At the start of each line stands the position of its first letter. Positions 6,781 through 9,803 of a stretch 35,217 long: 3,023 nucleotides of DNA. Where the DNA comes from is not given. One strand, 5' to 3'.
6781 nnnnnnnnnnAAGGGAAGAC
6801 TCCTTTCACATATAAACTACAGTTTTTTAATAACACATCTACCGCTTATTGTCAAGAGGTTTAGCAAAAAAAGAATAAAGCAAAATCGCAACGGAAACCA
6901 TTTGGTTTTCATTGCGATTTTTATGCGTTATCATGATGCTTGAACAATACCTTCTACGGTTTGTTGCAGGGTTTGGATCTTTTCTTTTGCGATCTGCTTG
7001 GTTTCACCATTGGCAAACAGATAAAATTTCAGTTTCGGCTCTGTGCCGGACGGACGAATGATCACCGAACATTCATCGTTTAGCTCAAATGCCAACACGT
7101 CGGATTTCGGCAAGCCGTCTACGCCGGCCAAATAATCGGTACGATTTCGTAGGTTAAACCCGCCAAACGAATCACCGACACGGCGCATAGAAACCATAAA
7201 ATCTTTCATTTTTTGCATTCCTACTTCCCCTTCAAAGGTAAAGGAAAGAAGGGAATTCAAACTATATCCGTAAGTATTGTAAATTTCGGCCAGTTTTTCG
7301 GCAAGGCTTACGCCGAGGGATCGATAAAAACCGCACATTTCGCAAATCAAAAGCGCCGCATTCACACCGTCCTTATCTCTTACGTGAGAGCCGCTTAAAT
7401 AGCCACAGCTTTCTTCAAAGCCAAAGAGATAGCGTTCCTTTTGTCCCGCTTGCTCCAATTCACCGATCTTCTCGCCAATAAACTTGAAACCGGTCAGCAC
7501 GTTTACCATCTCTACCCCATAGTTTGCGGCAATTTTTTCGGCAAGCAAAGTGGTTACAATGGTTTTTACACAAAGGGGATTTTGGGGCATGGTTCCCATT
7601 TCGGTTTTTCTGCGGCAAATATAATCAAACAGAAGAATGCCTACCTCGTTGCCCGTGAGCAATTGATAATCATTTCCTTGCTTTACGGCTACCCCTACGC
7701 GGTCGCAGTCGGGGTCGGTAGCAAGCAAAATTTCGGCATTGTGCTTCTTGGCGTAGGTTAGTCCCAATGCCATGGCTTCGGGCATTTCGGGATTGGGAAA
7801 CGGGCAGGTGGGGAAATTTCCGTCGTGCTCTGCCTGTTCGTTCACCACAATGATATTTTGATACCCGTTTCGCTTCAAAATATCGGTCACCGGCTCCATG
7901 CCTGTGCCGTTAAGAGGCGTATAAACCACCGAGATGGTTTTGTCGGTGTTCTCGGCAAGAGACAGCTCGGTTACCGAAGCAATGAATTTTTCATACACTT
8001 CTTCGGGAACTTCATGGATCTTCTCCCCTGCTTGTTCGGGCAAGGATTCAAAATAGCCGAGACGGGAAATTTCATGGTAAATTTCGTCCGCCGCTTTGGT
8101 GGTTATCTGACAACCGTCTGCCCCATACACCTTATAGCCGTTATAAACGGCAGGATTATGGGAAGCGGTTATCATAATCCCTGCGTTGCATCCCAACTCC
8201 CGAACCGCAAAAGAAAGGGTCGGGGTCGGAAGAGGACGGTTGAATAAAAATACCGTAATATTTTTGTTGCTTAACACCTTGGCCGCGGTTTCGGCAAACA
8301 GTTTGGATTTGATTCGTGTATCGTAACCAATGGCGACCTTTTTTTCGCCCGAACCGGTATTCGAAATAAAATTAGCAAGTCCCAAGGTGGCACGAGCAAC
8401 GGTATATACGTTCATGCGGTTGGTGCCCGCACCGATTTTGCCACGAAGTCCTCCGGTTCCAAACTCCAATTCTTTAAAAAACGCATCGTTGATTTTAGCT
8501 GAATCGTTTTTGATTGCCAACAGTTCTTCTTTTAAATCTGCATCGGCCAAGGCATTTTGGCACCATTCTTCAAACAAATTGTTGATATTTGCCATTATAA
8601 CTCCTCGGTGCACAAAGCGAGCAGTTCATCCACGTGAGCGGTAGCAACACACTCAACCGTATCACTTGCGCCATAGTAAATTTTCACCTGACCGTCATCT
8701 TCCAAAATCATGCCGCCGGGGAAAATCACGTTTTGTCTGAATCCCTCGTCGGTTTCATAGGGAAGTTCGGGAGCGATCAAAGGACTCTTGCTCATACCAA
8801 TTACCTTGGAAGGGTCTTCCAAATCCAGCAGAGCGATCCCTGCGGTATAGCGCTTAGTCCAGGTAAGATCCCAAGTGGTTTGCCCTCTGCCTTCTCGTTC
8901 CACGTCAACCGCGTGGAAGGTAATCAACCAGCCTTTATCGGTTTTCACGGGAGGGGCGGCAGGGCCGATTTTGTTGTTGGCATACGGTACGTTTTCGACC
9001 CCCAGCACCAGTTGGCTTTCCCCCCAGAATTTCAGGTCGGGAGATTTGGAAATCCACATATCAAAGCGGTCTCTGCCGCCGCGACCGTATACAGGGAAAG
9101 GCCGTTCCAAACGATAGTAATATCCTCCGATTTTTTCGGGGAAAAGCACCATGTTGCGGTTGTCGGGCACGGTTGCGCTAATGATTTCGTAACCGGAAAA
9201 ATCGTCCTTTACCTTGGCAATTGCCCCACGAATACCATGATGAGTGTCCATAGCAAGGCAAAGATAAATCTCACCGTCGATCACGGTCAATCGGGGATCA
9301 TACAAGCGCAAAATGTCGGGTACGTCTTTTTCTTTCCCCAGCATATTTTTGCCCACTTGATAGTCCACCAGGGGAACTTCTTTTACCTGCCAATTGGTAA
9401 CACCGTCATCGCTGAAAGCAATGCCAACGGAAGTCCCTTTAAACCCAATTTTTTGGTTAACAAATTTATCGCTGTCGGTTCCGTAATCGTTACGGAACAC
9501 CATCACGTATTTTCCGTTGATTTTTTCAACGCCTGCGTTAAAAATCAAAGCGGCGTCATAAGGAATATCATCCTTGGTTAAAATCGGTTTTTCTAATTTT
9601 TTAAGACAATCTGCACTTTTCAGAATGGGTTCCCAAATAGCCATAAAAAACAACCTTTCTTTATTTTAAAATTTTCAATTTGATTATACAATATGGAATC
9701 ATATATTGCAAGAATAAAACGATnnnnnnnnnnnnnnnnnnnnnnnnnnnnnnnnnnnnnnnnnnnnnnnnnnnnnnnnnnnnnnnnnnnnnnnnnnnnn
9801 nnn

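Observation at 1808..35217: Locus-level hypothesis: a dockerin-displayed system for a phosphorylated mannose/GlcNAc-containing glycan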

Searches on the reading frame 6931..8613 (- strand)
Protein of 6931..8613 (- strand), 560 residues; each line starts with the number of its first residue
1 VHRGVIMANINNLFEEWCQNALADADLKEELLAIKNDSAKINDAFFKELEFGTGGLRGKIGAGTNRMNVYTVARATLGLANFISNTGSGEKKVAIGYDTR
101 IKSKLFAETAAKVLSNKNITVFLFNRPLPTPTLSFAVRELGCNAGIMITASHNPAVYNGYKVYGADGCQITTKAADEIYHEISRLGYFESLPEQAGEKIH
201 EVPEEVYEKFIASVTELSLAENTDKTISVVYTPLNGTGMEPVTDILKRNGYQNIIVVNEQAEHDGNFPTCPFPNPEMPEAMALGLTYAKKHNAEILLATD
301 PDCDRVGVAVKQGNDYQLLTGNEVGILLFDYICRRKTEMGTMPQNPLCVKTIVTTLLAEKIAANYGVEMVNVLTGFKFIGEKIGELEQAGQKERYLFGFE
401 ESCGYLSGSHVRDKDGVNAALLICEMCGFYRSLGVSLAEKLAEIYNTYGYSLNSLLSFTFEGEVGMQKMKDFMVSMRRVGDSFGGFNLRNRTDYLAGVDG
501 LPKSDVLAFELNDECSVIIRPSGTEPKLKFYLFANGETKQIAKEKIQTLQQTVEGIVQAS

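Call 6: search_protein_families(library=pfam, proteins=[window:6931-8613:-], max_evalue=0.01)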
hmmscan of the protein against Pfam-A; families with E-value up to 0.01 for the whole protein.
window:6931-8613:- (560 aa): 4 families
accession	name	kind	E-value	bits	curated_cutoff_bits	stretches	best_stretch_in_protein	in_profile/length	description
PF02878.22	PGM_PMM_I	-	6.2e-44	149.5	22.5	1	50-184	3-133/138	Phosphoglucomutase/phosphomannomutase, alpha/beta/alpha domain I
PF02879.22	PGM_PMM_II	-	2.4e-23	83.1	29.3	1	210-313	3-103/103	Phosphoglucomutase/phosphomannomutase, alpha/beta/alpha domain II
PF02880.22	PGM_PMM_III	-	5.9e-20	72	20.7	1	321-448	2-115/115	Phosphoglucomutase/phosphomannomutase, alpha/beta/alpha domain III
PF00408.26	PGM_PMM_IV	-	0.00016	22.1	23.1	1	509-542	27-59/68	Phosphoglucomutase/phosphomannomutase, C-terminal domain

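Call 15: search_protein_families(library=ncbifam, proteins=[window:6931-8613:-], max_evalue=0.001)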
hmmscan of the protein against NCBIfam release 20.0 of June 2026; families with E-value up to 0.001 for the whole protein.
window:6931-8613:- (560 aa): 8 families
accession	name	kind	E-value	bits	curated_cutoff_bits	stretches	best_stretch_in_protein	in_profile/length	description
TIGR03990.1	Arch_GlmM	equivalog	1.8e-52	178.7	439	1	51-552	4-443/444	phosphoglucosamine mutase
TIGR01455.1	glmM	equivalog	9.5e-32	110.2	447.55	1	51-443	1-363/442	phosphoglucosamine mutase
NF046027.1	PhglucPhmanMutPgmG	equivalog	3.6e-22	78.7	600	1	56-328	15-265/460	phosphoglucomutase/phosphomannomutase PgmG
NF007088.0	PRK09542.1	equivalog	5.2e-22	78.4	618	1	80-558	35-454/456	phosphomannomutase/phosphoglucomutase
TIGR01132.1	pgm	equivalog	7.1e-18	64.3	778.05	1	46-534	37-523/546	phosphoglucomutase (alpha-D-glucose-1,6-bisphosphate-dependent)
NF005737.0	PRK07564.1-1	equivalog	3.8e-15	55.5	378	2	349-534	319-501/543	alpha-D-glucose phosphate-specific phosphoglucomutase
NF011943.0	PRK15414.1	subfamily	2.3e-12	46.7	801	1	56-342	12-284/456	phosphomannomutase CpsG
NF045968.1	mutase_MAG5620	subfamily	8.8e-06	24.7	115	1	82-250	12-184/467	MAG5620 family putative phospho-sugar mutase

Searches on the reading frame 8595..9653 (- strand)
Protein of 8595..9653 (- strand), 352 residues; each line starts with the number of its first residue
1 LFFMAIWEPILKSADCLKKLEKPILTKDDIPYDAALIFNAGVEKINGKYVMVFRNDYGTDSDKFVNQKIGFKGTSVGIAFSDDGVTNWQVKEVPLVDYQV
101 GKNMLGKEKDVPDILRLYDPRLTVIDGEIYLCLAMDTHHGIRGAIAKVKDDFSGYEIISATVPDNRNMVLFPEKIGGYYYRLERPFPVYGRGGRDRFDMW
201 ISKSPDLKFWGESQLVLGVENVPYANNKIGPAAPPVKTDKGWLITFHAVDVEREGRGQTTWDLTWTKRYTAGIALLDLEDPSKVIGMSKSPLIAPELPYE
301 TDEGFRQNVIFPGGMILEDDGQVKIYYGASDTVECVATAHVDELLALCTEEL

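Call 6: search_protein_families(library=pfam, proteins=[window:8595-9653:-], max_evalue=0.01)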
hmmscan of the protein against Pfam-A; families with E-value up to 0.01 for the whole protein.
window:8595-9653:- (352 aa): 2 families
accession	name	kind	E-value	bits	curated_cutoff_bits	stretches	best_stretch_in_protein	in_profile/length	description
PF04041.19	Glyco_hydro_130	-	3.6e-32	112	26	1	34-350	32-320/320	beta-1,4-mannooligosaccharide phosphorylase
PF08950.16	DUF1861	-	0.0018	17.9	28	1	307-334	258-285/296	Protein of unknown function (DUF1861)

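Call 8: search_solved_structures(query=window:8595-9653:-, max_evalue=0.001)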
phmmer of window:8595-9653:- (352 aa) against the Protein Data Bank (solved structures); distinct sequences matched with E-value up to 0.001: 18.
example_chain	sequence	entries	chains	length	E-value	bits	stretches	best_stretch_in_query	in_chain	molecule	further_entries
1vkd_A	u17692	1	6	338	1.2e-40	142.8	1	21-345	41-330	conserved hypothetical protein TM1225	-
4udk_E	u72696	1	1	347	1.2e-31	113.2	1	18-346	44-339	UHGB_MP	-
4udg_A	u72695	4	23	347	1.2e-31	113.2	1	18-346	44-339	UHGB_MP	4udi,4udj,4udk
5b0p_A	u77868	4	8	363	3.4e-31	111.7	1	117-345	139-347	Lin0857 protein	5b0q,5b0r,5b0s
9eqq_A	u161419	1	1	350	1.2e-28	103.3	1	153-347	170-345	Uhgb_MS mannoside synthase from an unknown human gut bacterium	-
9erg_A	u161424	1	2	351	1.2e-28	103.3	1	153-347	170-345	Uhgb_MS mannoside synthase from an unknown human gut bacterium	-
9erh_A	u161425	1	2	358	1.3e-28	103.2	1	154-347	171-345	Uhgb_MS mannoside synthase from an unknown human gut bacterium in complex with 1,2-beta-ma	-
5ayd_A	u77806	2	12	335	1.6e-28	102.9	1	21-345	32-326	Beta-1,4-mannooligosaccharide phosphorylase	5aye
9fj8_A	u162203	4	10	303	2.3e-28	102.3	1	18-341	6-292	1,2-beta-oligomannan phosphorylase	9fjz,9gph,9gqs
7fip_A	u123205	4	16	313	1.6e-25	93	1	21-338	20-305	Beta-1,2-mannobiose phosphorylase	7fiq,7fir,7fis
5ay9_A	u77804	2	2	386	1.6e-16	63.4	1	37-346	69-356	4-O-beta-D-mannosyl-D-glucose phosphorylase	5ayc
3was_A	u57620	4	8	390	5.2e-13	51.8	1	38-349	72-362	4-O-beta-D-mannosyl-D-glucose phosphorylase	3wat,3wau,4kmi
3r67_A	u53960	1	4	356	3.6e-11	45.8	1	233-337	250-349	putative Glycosidase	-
4onz_A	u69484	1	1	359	2.6e-09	39.7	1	236-342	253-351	putative glycoside hydrolase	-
3qc2_A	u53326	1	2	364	4.8e-09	38.8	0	233-337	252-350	glycosyl hydrolase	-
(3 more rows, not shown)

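Call 15: search_protein_families(library=ncbifam, proteins=[window:8595-9653:-], max_evalue=0.001)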
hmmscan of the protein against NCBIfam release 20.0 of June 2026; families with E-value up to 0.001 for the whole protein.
window:8595-9653:- (352 aa): 3 families
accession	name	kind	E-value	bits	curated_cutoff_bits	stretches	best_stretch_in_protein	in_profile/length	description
NF050092.1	BtaManbiosPhlase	equivalog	2.1e-48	165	550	1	113-346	135-348/351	BtaManbiosPhlase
NF052550.1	BManbPhaseBMBP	equivalog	1.1e-37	130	450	1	21-343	9-293/296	beta-1,2-mannobiose phosphorylase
NF058598.1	BetMansidBT3780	equivalog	9.4e-15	54.6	550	1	233-338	261-361/366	beta-1,2-mannosidase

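Call 98: search_solved_structures(query=window:8595-9644:-, max_evalue=1e-25, show_alignments=3)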
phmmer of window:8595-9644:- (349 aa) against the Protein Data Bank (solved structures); distinct sequences matched with E-value up to 1e-25: 9.
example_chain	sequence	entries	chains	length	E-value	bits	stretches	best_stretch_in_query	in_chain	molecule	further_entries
1vkd_A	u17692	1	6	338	1.3e-40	142.7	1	18-342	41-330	conserved hypothetical protein TM1225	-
4udg_A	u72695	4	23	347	1.2e-31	113.1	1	16-343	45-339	UHGB_MP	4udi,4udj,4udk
4udk_E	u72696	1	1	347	1.2e-31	113.1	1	16-343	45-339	UHGB_MP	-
5b0p_A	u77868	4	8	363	3.2e-31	111.7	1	114-342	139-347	Lin0857 protein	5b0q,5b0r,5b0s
9eqq_A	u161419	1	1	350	1.1e-28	103.4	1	158-344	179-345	Uhgb_MS mannoside synthase from an unknown human gut bacterium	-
9erg_A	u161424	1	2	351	1.1e-28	103.4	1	158-344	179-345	Uhgb_MS mannoside synthase from an unknown human gut bacterium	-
9erh_A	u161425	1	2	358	1.2e-28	103.3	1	151-344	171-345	Uhgb_MS mannoside synthase from an unknown human gut bacterium in complex with 1,2-beta-ma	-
5ayd_A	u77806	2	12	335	1.6e-28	102.9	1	18-342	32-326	Beta-1,4-mannooligosaccharide phosphorylase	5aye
9fj8_A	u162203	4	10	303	2.3e-28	102.4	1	15-338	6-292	1,2-beta-oligomannan phosphorylase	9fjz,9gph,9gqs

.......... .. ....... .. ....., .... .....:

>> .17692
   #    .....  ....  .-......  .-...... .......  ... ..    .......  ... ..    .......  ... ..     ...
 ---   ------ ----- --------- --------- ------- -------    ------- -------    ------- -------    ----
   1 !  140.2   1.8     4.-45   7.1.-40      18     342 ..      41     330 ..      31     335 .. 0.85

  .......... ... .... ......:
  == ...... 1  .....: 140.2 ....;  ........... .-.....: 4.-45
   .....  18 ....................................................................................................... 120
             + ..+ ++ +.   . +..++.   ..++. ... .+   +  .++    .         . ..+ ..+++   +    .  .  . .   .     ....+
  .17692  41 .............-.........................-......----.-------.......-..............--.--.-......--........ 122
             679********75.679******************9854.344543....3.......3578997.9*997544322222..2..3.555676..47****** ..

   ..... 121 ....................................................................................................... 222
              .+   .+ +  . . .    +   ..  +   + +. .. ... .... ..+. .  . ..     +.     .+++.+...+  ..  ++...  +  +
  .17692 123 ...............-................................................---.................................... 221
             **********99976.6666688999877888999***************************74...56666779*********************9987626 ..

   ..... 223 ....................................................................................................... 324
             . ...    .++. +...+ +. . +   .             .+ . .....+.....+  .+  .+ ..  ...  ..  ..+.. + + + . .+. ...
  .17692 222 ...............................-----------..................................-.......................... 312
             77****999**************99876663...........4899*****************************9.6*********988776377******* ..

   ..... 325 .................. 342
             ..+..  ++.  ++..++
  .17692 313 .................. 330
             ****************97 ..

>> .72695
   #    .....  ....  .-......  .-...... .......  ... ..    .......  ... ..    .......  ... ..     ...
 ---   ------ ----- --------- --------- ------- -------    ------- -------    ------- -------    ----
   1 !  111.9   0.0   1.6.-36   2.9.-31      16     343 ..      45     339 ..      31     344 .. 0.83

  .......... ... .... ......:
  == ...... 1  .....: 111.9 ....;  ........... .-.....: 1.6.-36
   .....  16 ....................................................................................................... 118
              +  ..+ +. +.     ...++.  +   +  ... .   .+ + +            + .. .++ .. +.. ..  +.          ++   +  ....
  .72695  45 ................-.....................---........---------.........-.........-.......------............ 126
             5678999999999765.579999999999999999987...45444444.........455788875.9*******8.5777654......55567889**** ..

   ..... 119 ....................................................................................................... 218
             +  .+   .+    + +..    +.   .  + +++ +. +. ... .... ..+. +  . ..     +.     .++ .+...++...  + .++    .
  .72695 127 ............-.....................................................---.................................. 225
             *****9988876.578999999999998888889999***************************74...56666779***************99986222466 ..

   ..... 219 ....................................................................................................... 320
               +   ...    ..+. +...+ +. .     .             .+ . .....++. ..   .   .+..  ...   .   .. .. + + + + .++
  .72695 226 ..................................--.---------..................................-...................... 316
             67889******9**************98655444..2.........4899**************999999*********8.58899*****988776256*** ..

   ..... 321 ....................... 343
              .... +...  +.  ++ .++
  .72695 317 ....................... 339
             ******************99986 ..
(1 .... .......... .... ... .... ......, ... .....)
